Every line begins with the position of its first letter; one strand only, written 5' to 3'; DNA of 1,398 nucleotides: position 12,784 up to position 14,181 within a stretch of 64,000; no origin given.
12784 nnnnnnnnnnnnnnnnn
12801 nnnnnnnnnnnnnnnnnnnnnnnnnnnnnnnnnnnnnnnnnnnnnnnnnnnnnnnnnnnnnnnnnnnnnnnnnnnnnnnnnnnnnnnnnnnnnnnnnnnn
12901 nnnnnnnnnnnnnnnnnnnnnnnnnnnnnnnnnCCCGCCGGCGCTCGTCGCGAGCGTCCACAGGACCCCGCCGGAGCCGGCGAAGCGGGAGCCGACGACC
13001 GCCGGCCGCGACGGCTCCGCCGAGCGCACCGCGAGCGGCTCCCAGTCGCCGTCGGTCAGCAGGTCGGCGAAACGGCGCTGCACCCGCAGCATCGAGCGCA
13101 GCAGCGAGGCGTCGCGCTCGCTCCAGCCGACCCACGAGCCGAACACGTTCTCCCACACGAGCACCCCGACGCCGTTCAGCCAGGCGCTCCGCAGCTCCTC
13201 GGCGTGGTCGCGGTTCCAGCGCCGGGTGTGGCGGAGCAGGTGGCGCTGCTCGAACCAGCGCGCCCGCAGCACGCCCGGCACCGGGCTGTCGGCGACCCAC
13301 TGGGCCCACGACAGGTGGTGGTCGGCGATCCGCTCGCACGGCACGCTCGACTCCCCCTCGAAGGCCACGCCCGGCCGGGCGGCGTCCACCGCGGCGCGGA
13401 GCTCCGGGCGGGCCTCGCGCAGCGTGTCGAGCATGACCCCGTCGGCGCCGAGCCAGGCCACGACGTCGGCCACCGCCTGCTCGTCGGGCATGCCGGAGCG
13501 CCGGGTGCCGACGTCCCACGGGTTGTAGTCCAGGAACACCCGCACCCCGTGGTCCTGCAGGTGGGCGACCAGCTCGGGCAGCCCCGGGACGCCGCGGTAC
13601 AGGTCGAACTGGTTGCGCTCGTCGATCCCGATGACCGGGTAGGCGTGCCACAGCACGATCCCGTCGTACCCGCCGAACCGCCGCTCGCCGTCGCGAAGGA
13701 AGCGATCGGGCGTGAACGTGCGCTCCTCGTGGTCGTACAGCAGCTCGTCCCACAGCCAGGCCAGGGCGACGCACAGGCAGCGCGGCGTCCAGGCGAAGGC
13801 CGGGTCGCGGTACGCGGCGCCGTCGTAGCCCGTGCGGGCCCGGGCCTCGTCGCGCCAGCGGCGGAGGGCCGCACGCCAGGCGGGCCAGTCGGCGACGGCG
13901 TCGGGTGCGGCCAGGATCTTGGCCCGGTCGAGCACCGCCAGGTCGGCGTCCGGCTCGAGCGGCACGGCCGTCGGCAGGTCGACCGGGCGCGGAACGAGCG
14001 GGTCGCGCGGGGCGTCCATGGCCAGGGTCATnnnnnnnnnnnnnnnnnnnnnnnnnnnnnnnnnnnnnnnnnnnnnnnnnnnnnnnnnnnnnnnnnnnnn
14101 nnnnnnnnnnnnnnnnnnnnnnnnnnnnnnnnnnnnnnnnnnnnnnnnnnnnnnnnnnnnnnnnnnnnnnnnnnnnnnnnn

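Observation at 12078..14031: Unusual fusion: hydrolase-like N-terminal domain of unassigned family joined to a C-terminal FGE-sulfatase (SUMF1/EgtB-like) domain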

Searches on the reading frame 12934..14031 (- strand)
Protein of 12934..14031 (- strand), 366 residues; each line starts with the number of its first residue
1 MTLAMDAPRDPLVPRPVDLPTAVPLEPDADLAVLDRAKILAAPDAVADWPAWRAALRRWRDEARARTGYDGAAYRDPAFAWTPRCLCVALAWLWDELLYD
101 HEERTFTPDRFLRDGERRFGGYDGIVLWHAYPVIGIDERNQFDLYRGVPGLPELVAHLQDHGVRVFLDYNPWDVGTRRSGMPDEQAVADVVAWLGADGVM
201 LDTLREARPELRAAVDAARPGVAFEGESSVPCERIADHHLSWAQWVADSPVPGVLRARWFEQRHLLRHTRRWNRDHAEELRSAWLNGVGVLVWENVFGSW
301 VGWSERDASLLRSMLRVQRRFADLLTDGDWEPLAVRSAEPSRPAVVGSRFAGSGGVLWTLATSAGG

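Call 5: search_protein_families(library=ncbifam, proteins=[window:12967-14031:-], max_evalue=0.1)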
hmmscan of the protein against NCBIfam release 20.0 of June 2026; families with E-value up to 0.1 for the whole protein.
window:12967-14031:- (355 aa): 0 families

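Call 6: search_protein_families(library=pfam, proteins=[window:12967-14031:-], max_evalue=1)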
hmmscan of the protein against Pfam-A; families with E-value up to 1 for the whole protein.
window:12967-14031:- (355 aa): 0 families

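Call 23: search_protein_representatives(protein=window:12934-14031:-)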
Query: 366 residues. Proteins with E-value up to 0.001 (for the whole library): 1524; up to 1e-10: 952; up to 1e-30: 295. The best 150 are listed.
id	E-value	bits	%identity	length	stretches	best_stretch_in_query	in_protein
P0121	1.9e-235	797.6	98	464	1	1-354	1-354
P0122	7.5e-145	499.3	69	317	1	1-316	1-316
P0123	4.3e-135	467.2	61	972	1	8-362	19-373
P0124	6.9e-135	466.5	64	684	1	9-362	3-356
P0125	2.4e-123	428.4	60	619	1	16-361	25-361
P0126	9.7e-122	423.2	60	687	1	9-365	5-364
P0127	2.7e-121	421.7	59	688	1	7-348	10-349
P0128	9.5e-121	419.9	58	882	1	10-361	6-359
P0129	7.4e-119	413.7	59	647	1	15-364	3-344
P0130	1.2e-118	413.0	55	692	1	10-361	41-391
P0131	2.5e-117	408.6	54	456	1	7-362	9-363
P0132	2.6e-117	408.6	59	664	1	11-362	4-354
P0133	3.8e-117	408.0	58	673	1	7-358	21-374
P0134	1.4e-116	406.1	55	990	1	3-361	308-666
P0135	3.0e-116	405.1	55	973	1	13-361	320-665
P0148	8.1e-91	321.4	45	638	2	39-361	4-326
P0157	8.6e-84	298.2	55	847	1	5-316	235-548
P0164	2.0e-79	283.9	43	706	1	38-335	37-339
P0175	2.9e-72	260.2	44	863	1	48-335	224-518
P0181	9.1e-70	252.0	40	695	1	38-365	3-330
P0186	7.5e-67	242.4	42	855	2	54-360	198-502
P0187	1.4e-66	241.6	44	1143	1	40-361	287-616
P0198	2.6e-63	230.8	39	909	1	64-360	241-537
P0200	2.1e-62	227.8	39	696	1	36-360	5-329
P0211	5.1e-57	210.1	37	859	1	68-360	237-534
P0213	8.1e-57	209.4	38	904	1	41-361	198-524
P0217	1.4e-54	202.0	39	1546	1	39-363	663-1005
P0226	1.8e-53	198.4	38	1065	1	35-361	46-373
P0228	2.3e-53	198.1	34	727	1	38-333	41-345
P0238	3.6e-50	187.5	33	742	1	37-359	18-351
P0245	8.5e-48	179.7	33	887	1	38-363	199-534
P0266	3.1e-44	168.0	32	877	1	69-341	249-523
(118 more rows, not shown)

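Call 25: search_protein_families(library=pfam, proteins=[P0123, P0134, P0148, P0164, P0181, P0187, P0217, P0228, P0238, P0266], max_evalue=0.01)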
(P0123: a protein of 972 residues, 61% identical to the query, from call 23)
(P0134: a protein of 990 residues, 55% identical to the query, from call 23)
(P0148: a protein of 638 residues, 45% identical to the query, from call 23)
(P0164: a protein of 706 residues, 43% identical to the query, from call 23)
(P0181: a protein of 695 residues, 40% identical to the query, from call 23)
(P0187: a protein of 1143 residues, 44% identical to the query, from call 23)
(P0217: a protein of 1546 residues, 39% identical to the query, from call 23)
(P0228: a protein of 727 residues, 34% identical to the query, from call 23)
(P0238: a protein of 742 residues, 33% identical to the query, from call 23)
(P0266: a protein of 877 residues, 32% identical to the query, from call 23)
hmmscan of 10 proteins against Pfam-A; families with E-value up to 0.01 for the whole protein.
P0123 (972 aa): 3 families
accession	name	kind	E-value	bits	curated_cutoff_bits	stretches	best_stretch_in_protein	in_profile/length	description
PF03781.23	FGE-sulfatase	-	1.6e-21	77.6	23.3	1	525-623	31-138/255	Sulfatase-modifying factor enzyme 1-like domain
PF00756.26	Esterase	-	9.9e-18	65.3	22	1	704-948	1-250/251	Putative esterase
PF12146.15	Hydrolase_4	-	6.3e-09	35.9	27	1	791-851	56-115/239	Serine aminopeptidase, S33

P0134 (990 aa): 3 families
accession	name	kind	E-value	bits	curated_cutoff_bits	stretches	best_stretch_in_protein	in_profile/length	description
PF00294.29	PfkB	-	1.2e-58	199.3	25.8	1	5-295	3-300/302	pfkB family carbohydrate kinase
PF03781.23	FGE-sulfatase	-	4.5e-14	53.2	23.3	1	820-903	39-127/255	Sulfatase-modifying factor enzyme 1-like domain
PF08543.17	Phos_pyr_kin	-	0.00015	21.7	27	1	165-273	107-220/246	Phosphomethylpyrimidine kinase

P0148 (638 aa): 1 family
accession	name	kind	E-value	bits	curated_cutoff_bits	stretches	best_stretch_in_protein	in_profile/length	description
PF03781.23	FGE-sulfatase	-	2.4e-17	63.9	23.3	1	477-568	31-130/255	Sulfatase-modifying factor enzyme 1-like domain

P0164 (706 aa): 1 family
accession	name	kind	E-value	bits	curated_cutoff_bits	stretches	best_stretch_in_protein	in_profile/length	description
PF03781.23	FGE-sulfatase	-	1.6e-32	113.6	23.3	1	510-702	33-254/255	Sulfatase-modifying factor enzyme 1-like domain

P0181 (695 aa): 1 family
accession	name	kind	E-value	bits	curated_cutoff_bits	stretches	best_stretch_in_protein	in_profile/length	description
PF03781.23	FGE-sulfatase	-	2e-39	136.2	23.3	1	463-658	19-229/255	Sulfatase-modifying factor enzyme 1-like domain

P0187 (1143 aa): 2 families
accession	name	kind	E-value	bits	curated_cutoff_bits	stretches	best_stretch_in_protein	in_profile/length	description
PF03781.23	FGE-sulfatase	-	8.2e-33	114.6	23.3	1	758-983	29-254/255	Sulfatase-modifying factor enzyme 1-like domain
PF13927.12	Ig_3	-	0.0058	17.6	30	0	989-1034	2-48/78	Immunoglobulin domain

P0217 (1546 aa): 5 families
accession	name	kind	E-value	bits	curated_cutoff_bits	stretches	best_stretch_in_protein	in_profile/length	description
PF13290.12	CHB_HEX_C_1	-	2.8e-40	136.6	22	2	265-331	1-67/67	Chitobiase/beta-hexosaminidase C-terminal domain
PF03781.23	FGE-sulfatase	-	1e-36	127.4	23.3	1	1167-1367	29-251/255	Sulfatase-modifying factor enzyme 1-like domain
PF13287.12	Fn3_assoc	-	5.3e-32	110.1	23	2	356-414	1-59/59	Fn3 associated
PF03174.19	CHB_HEX_C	-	5.8e-06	26.6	23.6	0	355-401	25-69/76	Chitobiase/beta-hexosaminidase C-terminal domain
PF00404.24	Dockerin_1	-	2.4e-05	24.9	22.9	1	1483-1536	1-49/57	Dockerin type I domain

P0228 (727 aa): 1 family
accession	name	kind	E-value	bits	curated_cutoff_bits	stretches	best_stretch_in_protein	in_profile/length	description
PF03781.23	FGE-sulfatase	-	1.1e-33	117.4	23.3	1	526-722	31-254/255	Sulfatase-modifying factor enzyme 1-like domain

P0238 (742 aa): 1 family
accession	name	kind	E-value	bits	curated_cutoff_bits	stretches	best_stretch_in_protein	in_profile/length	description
PF03781.23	FGE-sulfatase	-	6e-29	101.9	23.3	1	517-736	25-254/255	Sulfatase-modifying factor enzyme 1-like domain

P0266 (877 aa): 1 family
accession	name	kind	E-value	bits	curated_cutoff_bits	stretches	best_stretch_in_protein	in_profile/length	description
PF03781.23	FGE-sulfatase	-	2.5e-19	70.4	23.3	1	699-798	25-136/255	Sulfatase-modifying factor enzyme 1-like domain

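Call 26: find_encoding_contigs(protein=P0121, flank=10000, max_places=5)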
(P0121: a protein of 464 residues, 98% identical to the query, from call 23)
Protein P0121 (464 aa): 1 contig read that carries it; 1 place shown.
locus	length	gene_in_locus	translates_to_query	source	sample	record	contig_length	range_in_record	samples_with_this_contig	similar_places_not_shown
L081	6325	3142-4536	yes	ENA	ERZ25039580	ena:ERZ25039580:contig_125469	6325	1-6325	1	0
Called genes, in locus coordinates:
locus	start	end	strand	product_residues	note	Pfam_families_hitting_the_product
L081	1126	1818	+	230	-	PF03747:ADP_ribosyl_GH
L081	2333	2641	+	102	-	PF03747:ADP_ribosyl_GH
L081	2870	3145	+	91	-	PF03747:ADP_ribosyl_GH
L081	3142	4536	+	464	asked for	-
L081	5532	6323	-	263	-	?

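Call 43: find_encoding_contigs(protein=P0228, flank=10000, max_places=4)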
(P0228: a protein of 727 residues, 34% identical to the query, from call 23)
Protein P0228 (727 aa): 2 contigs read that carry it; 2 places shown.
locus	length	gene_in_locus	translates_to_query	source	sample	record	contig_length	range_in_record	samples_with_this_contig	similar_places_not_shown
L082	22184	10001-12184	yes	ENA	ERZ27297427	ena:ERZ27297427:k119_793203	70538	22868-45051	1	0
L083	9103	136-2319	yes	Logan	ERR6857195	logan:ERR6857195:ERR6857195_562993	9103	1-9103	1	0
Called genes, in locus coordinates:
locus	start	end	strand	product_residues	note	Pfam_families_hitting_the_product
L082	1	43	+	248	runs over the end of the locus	PF01182:Glucosamine_iso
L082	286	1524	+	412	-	PF20510:HgmA_N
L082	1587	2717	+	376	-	PF00903:Glyoxalase (weak), PF13669:Glyoxalase_4, PF14696:Glyoxalase_5 (faint), PF00903:Glyoxalase, PF13669:Glyoxalase_4 (weak)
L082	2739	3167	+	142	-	PF22381:Staph_reg_Sar_Rot (weak), PF01047:MarR, PF12802:MarR_2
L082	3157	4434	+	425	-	PF09298:FAA_hydrolase_N, PF01557:FAA_hydrolase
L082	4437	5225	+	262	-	PF00351:Biopterin_H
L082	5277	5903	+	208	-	PF01613:Flavin_Reduct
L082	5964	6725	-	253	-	PF06439:3keto-disac_hyd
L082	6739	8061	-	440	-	PF01408:GFO_IDH_MocA, PF02894:GFO_IDH_MocA_C (weak), PF22725:GFO_IDH_MocA_C3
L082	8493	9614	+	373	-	-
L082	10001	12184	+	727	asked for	PF03781:FGE-sulfatase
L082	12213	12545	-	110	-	-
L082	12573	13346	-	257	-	PF00194:Carb_anhydrase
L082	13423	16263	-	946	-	PF17132:Glyco_hydro_106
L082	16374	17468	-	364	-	PF00149:Metallophos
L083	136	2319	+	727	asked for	PF03781:FGE-sulfatase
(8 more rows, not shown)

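Call 44: find_encoding_contigs(protein=P0164, flank=10000, max_places=4)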
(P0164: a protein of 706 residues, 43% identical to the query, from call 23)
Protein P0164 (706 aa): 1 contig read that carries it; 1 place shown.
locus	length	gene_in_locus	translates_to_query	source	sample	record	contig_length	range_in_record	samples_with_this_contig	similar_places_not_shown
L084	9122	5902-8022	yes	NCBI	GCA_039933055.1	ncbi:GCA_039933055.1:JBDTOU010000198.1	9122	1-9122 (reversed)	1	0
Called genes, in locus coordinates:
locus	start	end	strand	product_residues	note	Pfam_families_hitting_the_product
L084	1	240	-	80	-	?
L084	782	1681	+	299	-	PF13354:Beta-lactamase2, PF00144:Beta-lactamase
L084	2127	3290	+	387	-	PF00487:FA_desaturase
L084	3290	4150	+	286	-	PF00140:Sigma70_r1_2, PF04542:Sigma70_r2, PF04539:Sigma70_r3, PF04545:Sigma70_r4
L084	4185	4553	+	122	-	-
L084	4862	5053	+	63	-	PF00313:CSD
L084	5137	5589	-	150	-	PF00313:CSD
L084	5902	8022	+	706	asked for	PF03781:FGE-sulfatase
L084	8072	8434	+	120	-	PF00903:Glyoxalase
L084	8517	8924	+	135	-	PF12158:DUF3592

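Call 51: search_dna_similar(query=window:12934-14031:-, collection=plasmids, mode=protein, max_rows=15)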
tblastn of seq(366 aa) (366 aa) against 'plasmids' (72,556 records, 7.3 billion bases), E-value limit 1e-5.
Records with a match: 2; places in all: 2; records where one place covers at least 80% of the query: 2.
Best place of each record, by identity: <60% 2.
By first word of the organism name: Sphingopyxis 1; Spirosoma 1.
By predicted mobility (MOB-suite, as given by PLSDB): mobilizable 1; non-mobilizable 1.
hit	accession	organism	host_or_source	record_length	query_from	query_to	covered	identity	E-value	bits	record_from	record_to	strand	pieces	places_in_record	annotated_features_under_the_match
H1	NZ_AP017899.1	Sphingopyxis sp. FD7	-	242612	68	360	80%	39.1%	3e-56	205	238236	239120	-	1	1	SUMF1/EgtB/PvdO family nonheme iron enzyme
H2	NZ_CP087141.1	Spirosoma sp. KNUC1025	Brassica napus,single cell,rhizosphere ...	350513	68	362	81%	34.2%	2e-49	185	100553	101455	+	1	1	SUMF1/EgtB/PvdO family nonheme iron enzyme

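Call 52: get_annotated_region(hit=H1, flank=12000)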
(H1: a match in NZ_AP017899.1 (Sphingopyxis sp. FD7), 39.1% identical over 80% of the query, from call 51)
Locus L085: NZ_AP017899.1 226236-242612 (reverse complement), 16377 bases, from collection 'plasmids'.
description: Sphingopyxis sp. FD7 plasmid pSFD01, complete sequence
organism: Sphingopyxis sp. FD7 (NCBI taxid 1914525)
taxonomy: Bacteria; Pseudomonadota; Alphaproteobacteria; Sphingomonadales; Sphingomonadaceae; Sphingopyxis; Sphingopyxis sp. FD7
host: -; source: -; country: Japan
typing (MOB-suite, as given by PLSDB): mobilizable; replicon rep_cluster_542; relaxase MOBF
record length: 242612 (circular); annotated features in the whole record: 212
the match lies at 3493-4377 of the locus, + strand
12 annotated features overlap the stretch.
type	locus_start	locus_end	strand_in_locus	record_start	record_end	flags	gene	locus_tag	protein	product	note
CDS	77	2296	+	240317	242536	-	-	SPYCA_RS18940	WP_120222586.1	TonB-dependent receptor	-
CDS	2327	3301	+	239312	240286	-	-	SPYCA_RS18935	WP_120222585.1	ribokinase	-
CDS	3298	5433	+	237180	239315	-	-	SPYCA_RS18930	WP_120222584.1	SUMF1/EgtB/PvdO family nonheme iron enzyme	-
CDS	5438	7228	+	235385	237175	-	-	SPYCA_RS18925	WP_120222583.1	beta-L-arabinofuranosidase domain-containing protein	-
CDS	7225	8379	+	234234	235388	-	-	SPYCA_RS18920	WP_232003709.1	CoA transferase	-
CDS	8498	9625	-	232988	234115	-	-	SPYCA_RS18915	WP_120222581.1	NAD(P)-dependent alcohol dehydrogenase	-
CDS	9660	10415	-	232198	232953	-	-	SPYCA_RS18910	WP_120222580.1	SDR family oxidoreductase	-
CDS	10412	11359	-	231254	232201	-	-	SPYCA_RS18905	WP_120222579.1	2-hydroxyacid dehydrogenase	-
CDS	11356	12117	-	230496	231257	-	-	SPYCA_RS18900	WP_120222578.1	glucose 1-dehydrogenase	-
CDS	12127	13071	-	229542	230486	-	-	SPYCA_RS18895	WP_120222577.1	isocitrate lyase/PEP mutase family protein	-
CDS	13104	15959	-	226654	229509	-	-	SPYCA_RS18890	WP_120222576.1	TonB-dependent receptor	-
CDS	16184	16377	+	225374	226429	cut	-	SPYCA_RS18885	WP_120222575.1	L-idonate 5-dehydrogenase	-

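Call 53: get_annotated_region(hit=H2, flank=12000)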
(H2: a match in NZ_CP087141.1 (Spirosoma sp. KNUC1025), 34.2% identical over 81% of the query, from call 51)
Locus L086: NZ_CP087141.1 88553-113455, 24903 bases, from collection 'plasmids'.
description: Spirosoma sp. KNUC1025 plasmid unnamed2, complete sequence
organism: Spirosoma sp. KNUC1025 (NCBI taxid 2894082)
taxonomy: Bacteria; Bacteroidota; Cytophagia; Cytophagales; Cytophagaceae; Spirosoma; Spirosoma sp. KNUC1025
host: -; source: Brassica napus,single cell,rhizosphere soil; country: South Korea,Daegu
typing (MOB-suite, as given by PLSDB): non-mobilizable
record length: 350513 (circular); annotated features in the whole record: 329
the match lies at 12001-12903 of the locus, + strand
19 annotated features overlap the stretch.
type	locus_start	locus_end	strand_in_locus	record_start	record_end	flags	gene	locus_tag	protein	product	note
CDS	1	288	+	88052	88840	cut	-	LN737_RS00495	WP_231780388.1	SDR family oxidoreductase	-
CDS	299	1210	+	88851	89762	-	-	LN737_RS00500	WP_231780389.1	ROK family protein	-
CDS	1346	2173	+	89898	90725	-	-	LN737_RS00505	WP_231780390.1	SIS domain-containing protein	-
CDS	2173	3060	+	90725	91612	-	-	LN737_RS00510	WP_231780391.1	sugar phosphate isomerase/epimerase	-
CDS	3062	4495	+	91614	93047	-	-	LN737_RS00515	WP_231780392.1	FAD-dependent oxidoreductase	-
CDS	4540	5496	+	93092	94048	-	-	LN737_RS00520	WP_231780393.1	aryldialkylphosphatase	-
CDS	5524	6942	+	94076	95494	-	-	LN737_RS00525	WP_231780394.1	Gfo/Idh/MocA family oxidoreductase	-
CDS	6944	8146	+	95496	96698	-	-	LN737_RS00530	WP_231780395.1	Gfo/Idh/MocA family oxidoreductase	-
CDS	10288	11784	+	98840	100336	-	-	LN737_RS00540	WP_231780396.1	glycosyl hydrolase family 28 protein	GO:0005975 - carbohydrate metabolic process [Evidence IEA]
CDS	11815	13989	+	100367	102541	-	-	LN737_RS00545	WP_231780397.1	SUMF1/EgtB/PvdO family nonheme iron enzyme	-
CDS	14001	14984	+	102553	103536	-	-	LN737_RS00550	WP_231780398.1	hypothetical protein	-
CDS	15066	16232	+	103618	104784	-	-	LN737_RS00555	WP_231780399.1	hypothetical protein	-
CDS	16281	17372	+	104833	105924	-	-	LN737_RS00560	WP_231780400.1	hypothetical protein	-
CDS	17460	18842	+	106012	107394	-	-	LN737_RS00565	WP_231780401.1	choice-of-anchor Q domain-containing protein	-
CDS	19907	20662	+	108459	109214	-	-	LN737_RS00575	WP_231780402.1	ThuA domain-containing protein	-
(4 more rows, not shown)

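Call 58: find_encoding_contigs(protein=P0181, flank=8000, max_places=3)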
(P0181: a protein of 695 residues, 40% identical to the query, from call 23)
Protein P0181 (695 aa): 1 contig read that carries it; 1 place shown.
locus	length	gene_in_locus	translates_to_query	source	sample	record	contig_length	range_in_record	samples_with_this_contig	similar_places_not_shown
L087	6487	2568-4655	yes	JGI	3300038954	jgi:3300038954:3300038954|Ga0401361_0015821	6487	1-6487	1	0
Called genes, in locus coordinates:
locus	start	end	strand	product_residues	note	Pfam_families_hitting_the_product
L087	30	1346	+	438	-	PF00370:FGGY_N, PF02782:FGGY_C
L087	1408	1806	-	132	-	-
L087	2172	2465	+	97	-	PF00165:HTH_AraC (weak), PF12833:HTH_18, PF00165:HTH_AraC (weak)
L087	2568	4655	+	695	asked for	PF03781:FGE-sulfatase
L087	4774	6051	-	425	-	PF00155:Aminotran_1_2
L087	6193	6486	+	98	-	?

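Call 59: find_encoding_contigs(protein=P0148, flank=8000, max_places=3)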
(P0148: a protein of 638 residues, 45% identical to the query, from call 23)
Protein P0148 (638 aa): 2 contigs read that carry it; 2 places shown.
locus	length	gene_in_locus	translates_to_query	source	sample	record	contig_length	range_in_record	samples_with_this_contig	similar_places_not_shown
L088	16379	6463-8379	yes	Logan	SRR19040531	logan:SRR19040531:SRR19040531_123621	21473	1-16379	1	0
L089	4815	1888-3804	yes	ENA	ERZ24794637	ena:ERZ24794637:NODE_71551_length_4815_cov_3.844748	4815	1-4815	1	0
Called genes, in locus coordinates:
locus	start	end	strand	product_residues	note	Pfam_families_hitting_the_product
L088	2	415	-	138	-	?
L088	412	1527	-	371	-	PF00696:AA_kinase, PF01472:PUA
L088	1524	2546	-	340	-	PF01018:GTP1_OBG, PF02421:FeoB_N, PF01926:MMR_HSR1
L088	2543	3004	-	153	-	PF00903:Glyoxalase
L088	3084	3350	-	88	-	PF01016:Ribosomal_L27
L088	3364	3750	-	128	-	PF00829:Ribosomal_L21p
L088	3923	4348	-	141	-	-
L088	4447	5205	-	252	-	PF00106:adh_short, PF08659:KR, PF13561:adh_short_C2, PF08643:DUF1776 (weak)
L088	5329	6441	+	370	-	PF02746:MR_MLE_N, PF13378:MR_MLE_C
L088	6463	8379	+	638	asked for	PF03781:FGE-sulfatase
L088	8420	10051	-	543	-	PF00989:PAS, PF08448:PAS_4 (weak), PF13426:PAS_9 (weak), PF08447:PAS_3, PF00512:HisKA, PF02518:HATPase_c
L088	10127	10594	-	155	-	-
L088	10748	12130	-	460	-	PF13941:MutL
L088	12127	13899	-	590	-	PF02310:B12-binding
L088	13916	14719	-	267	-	PF00106:adh_short, PF08659:KR, PF13561:adh_short_C2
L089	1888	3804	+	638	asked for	PF03781:FGE-sulfatase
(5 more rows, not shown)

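Call 60: find_encoding_contigs(protein=P0200, flank=8000, max_places=3)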
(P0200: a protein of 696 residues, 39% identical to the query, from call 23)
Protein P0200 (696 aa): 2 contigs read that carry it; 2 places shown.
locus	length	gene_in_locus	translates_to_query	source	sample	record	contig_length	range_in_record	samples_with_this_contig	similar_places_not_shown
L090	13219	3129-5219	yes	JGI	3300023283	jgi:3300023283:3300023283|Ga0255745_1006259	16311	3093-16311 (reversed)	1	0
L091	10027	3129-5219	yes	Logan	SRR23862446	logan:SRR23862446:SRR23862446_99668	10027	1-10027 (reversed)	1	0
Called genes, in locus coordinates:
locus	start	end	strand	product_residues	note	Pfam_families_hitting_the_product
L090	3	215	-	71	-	?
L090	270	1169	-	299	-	PF02311:AraC_binding, PF00165:HTH_AraC, PF12833:HTH_18, PF00165:HTH_AraC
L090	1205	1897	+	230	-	-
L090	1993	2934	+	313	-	PF00294:PfkB, PF08543:Phos_pyr_kin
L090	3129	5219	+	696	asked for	PF03781:FGE-sulfatase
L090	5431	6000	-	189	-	-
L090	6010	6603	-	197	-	PF04350:PilO (weak)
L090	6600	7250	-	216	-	-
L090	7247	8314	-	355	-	PF11104:PilM_2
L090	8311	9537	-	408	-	PF28597:T2SSF_N, PF00482:T2SSF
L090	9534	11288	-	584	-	PF05157:MshEN, PF00437:T2SSE, PF13191:AAA_16 (weak)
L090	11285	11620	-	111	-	PF01740:STAS, PF13466:STAS_2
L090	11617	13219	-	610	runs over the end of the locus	PF08448:PAS_4, PF13426:PAS_9 (faint), PF00512:HisKA, PF02518:HATPase_c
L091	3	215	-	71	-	?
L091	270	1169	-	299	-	PF02311:AraC_binding, PF00165:HTH_AraC, PF12833:HTH_18, PF00165:HTH_AraC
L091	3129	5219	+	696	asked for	PF03781:FGE-sulfatase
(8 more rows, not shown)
